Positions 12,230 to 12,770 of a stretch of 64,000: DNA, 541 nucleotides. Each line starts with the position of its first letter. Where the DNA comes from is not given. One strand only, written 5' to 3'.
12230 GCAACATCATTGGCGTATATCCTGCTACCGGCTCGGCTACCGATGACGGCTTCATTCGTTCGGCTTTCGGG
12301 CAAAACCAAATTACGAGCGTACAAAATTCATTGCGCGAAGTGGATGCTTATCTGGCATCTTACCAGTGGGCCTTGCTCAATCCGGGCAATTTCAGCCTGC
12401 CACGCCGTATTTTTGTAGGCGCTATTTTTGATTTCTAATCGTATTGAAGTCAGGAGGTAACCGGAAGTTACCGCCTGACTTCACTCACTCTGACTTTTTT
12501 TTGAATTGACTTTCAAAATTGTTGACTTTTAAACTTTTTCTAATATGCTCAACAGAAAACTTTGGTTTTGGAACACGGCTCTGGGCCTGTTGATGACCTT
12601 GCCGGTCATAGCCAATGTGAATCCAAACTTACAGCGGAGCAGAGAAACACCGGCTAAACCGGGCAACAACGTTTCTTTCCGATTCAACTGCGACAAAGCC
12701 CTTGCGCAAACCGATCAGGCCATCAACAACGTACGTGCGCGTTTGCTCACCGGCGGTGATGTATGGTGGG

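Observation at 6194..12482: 37-bp palindromic element present twice (6194-6230 and 12446-12482), each immediately 3' of a gene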

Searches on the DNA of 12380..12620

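Call 88: search_rna_families(source=window, start=12380, end=12620, threshold=evalue, max_evalue=5)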
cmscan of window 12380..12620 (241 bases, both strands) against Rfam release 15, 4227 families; matches with E-value up to 5: 1.
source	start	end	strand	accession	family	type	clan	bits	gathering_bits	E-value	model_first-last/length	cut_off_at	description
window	12444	12540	+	RF01456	VrrA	Gene; antisense;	-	14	50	4.8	1-140/140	no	Vibrio regulatory RNA of OmpA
